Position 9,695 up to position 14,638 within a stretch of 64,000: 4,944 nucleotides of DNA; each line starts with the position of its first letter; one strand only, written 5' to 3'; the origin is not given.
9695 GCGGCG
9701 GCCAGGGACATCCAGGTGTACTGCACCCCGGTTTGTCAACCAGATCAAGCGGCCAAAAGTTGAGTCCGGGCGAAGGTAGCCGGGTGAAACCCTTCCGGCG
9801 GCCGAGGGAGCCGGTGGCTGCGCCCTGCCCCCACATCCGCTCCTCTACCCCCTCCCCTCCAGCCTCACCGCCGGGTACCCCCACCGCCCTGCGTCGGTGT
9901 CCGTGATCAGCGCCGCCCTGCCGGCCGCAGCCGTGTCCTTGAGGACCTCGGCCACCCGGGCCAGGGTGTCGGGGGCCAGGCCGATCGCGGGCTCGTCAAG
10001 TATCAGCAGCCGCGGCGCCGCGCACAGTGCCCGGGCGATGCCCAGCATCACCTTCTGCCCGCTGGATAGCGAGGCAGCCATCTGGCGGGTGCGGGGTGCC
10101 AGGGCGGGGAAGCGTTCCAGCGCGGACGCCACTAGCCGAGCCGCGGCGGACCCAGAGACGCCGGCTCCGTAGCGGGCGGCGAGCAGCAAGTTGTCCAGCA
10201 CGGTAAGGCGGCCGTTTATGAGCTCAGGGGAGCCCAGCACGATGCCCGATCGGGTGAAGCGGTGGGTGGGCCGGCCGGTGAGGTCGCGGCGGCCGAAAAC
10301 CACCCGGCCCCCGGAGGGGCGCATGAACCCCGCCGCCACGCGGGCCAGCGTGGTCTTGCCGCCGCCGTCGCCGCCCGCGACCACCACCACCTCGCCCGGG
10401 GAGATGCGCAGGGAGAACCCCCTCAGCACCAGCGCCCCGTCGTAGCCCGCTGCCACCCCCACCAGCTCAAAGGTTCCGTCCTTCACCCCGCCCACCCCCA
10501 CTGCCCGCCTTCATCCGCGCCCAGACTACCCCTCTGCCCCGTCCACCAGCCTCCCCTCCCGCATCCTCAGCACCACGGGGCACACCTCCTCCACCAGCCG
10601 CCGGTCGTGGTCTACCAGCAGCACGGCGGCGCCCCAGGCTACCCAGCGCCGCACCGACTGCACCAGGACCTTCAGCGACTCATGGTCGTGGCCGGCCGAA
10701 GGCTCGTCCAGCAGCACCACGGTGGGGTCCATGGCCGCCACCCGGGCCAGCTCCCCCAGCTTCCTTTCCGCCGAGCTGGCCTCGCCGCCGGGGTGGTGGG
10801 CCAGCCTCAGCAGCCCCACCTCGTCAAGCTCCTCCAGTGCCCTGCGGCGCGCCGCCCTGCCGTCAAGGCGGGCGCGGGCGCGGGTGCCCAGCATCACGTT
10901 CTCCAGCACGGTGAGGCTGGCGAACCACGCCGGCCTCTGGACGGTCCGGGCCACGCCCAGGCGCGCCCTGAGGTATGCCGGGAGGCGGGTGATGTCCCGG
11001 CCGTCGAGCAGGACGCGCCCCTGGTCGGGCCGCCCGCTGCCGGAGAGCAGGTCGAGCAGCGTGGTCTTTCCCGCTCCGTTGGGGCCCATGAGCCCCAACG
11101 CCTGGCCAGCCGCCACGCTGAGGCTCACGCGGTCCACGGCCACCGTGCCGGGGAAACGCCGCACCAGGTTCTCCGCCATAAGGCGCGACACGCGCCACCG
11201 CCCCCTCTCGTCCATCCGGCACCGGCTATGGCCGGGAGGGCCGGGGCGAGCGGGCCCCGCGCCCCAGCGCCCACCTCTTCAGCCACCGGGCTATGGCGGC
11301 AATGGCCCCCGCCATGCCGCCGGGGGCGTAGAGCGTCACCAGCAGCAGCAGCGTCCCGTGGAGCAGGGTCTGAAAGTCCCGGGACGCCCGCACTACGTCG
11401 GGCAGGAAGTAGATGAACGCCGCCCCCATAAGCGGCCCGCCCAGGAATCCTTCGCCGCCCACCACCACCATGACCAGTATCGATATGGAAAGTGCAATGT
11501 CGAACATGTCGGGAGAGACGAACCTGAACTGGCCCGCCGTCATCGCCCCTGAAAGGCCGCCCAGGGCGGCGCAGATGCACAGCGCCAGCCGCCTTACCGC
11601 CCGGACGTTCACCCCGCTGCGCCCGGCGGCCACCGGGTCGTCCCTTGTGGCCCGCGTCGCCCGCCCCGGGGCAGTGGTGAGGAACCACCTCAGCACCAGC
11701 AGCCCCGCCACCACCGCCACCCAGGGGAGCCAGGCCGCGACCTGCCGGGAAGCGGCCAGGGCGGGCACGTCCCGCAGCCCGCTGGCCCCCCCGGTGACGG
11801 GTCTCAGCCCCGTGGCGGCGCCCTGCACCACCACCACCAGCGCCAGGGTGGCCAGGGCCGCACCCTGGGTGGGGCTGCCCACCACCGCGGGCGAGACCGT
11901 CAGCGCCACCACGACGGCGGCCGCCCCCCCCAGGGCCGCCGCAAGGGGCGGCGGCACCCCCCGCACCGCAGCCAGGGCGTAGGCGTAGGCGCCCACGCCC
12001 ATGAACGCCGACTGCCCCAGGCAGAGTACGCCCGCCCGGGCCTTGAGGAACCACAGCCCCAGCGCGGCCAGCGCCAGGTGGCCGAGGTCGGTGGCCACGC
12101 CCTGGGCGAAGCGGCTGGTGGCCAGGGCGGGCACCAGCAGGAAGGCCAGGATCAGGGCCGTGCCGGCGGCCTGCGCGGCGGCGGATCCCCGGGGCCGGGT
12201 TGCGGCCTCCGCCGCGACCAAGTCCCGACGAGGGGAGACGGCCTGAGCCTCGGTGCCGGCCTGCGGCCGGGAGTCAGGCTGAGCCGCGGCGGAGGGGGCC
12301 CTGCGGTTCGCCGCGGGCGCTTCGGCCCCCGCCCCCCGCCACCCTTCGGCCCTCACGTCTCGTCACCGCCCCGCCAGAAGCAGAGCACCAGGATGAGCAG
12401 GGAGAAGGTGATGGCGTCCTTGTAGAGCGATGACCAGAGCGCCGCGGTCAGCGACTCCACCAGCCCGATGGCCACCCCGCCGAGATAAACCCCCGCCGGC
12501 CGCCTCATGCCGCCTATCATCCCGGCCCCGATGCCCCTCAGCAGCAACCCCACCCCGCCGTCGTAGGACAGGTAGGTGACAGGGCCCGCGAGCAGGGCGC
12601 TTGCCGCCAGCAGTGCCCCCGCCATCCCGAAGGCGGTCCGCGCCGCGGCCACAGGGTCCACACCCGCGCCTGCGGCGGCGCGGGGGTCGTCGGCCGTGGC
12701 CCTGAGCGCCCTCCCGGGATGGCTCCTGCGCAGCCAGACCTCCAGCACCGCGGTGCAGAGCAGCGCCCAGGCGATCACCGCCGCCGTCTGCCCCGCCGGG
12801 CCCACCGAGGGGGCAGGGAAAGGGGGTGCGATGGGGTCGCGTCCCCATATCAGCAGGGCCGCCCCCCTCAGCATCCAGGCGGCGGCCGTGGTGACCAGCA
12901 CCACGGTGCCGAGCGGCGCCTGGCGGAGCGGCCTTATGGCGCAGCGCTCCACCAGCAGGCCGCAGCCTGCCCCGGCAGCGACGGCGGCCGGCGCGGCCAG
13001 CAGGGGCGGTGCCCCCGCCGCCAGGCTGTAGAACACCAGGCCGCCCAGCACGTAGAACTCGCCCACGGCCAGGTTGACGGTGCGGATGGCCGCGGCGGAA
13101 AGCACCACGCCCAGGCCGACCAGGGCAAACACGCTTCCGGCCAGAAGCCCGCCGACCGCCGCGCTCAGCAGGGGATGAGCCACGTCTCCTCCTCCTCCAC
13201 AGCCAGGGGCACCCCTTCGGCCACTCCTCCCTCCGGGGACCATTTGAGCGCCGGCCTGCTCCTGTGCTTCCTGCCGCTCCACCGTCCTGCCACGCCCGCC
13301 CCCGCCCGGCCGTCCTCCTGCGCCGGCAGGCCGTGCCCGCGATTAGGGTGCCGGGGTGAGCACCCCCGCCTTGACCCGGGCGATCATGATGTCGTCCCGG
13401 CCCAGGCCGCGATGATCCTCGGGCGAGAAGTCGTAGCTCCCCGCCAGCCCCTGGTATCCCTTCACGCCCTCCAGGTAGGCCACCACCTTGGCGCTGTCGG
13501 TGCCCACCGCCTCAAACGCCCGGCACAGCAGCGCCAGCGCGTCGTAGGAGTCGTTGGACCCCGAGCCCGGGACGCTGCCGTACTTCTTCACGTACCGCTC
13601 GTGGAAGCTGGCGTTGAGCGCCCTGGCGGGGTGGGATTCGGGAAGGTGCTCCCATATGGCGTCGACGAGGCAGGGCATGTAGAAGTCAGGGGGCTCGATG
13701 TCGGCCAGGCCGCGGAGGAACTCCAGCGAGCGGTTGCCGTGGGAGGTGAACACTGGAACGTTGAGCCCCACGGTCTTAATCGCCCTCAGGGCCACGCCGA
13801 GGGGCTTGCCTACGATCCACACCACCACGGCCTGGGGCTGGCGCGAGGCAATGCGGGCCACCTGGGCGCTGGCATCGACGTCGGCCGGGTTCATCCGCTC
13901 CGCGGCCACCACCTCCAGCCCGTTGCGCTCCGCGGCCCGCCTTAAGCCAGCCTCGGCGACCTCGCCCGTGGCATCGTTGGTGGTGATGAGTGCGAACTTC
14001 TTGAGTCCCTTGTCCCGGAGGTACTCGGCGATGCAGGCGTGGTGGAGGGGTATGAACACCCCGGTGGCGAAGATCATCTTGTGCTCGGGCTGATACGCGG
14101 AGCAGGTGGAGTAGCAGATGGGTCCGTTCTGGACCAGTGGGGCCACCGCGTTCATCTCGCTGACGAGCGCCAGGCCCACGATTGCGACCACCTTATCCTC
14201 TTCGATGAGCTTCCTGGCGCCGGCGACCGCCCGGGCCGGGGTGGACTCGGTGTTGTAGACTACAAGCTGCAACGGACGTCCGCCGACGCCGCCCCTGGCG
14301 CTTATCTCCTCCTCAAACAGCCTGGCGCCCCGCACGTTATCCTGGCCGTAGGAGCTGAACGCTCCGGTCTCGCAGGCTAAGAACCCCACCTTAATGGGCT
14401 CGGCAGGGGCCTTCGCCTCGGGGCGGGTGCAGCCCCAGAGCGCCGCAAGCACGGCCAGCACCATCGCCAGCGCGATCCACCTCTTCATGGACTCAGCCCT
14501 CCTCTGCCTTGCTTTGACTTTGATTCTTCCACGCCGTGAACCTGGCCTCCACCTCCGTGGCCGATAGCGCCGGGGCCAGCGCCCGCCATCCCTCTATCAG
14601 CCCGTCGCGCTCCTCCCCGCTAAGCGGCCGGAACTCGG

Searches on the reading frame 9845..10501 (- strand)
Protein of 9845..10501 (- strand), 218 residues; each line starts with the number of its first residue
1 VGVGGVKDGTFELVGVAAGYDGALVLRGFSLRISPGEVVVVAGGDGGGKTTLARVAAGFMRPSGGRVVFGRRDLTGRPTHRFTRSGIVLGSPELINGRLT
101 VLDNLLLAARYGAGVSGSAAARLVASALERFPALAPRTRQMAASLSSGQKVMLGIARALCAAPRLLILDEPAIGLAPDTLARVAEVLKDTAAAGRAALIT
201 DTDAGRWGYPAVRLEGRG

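Call 9: search_protein_families(library=pfam, proteins=[window:9845-10501:-], max_evalue=0.01)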
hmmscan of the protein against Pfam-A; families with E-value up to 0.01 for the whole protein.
window:9845-10501:- (218 aa): 4 families
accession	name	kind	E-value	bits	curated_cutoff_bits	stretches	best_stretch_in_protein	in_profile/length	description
PF00005.33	ABC_tran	-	2.6e-22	80.4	25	1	26-172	1-136/137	ABC transporter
PF13304.12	AAA_21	-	4.4e-07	30.7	27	1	142-196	235-292/304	AAA domain, putative AbiEii toxin, Type IV TA system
PF13191.12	AAA_16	-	0.0059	17.6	32.6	0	36-169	24-139/167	AAA ATPase domain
PF06414.18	Zeta_toxin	-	0.0094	15.8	22.3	0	38-71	18-51/199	Zeta toxin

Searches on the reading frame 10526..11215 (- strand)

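Call 9: search_protein_families(library=pfam, proteins=[window:10526-11215:-], max_evalue=0.01)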
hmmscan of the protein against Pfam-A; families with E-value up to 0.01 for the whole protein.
window:10526-11215:- (229 aa): 3 families
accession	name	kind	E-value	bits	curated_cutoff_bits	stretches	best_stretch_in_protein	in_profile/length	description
PF00005.33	ABC_tran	-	6.3e-26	92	25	1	28-173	2-136/137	ABC transporter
PF13304.12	AAA_21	-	0.00019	22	27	1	41-58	3-20/304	AAA domain, putative AbiEii toxin, Type IV TA system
PF13555.12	AAA_29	-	0.0037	17.4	27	1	37-55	23-40/61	P-loop containing region of AAA domain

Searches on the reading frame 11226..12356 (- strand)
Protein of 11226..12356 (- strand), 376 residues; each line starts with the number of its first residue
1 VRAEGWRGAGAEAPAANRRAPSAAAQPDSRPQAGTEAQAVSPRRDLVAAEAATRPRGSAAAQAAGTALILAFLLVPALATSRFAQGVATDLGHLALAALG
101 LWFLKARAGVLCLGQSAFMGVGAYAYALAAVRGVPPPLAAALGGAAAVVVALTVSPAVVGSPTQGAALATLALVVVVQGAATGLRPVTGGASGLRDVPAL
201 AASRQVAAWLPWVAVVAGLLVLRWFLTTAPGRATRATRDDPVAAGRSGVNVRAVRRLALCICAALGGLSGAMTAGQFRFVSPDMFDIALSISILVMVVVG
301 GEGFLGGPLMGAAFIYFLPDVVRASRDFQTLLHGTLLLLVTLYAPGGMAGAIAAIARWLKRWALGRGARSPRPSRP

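Call 9: search_protein_families(library=pfam, proteins=[window:11226-12356:-], max_evalue=0.01)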
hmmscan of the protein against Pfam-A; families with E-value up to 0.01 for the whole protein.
window:11226-12356:- (376 aa): 1 family
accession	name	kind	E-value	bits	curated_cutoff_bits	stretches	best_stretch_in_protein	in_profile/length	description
PF02653.21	BPD_transp_2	-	9.5e-27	94.2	26.8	1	87-340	5-268/269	Branched-chain amino acid transport system / permease component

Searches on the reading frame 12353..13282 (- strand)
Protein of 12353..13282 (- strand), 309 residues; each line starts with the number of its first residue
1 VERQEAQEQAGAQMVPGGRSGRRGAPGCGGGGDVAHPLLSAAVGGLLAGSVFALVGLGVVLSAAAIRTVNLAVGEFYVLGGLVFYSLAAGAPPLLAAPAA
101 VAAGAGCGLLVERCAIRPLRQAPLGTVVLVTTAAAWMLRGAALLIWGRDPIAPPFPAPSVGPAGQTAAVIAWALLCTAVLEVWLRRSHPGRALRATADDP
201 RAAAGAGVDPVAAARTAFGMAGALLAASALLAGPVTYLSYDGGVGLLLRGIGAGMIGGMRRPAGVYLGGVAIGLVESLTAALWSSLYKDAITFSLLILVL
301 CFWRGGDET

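Call 9: search_protein_families(library=pfam, proteins=[window:12353-13282:-], max_evalue=0.01)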
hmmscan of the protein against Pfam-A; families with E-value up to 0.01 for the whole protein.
window:12353-13282:- (309 aa): 1 family
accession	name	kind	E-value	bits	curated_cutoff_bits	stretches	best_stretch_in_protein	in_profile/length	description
PF02653.21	BPD_transp_2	-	1.2e-28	100.4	26.8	1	43-300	3-269/269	Branched-chain amino acid transport system / permease component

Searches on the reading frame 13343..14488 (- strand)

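Call 9: search_protein_families(library=pfam, proteins=[window:13343-14488:-], max_evalue=0.01)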
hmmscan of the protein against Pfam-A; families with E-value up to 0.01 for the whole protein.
window:13343-14488:- (381 aa): 4 families
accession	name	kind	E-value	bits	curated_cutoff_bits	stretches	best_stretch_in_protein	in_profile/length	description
PF13458.12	Peripla_BP_6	-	1.2e-56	193.3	31.7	1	31-374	1-340/343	Periplasmic binding protein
PF13433.12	Peripla_BP_5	-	3e-18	66.5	27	1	32-242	1-213/363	Periplasmic binding protein domain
PF01094.35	ANF_receptor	-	1.2e-12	48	25.4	1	61-332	12-297/353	Receptor family ligand binding region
PF13377.12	Peripla_BP_3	-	2.3e-06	28.2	26.5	1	154-245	1-102/167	Periplasmic binding protein-like domain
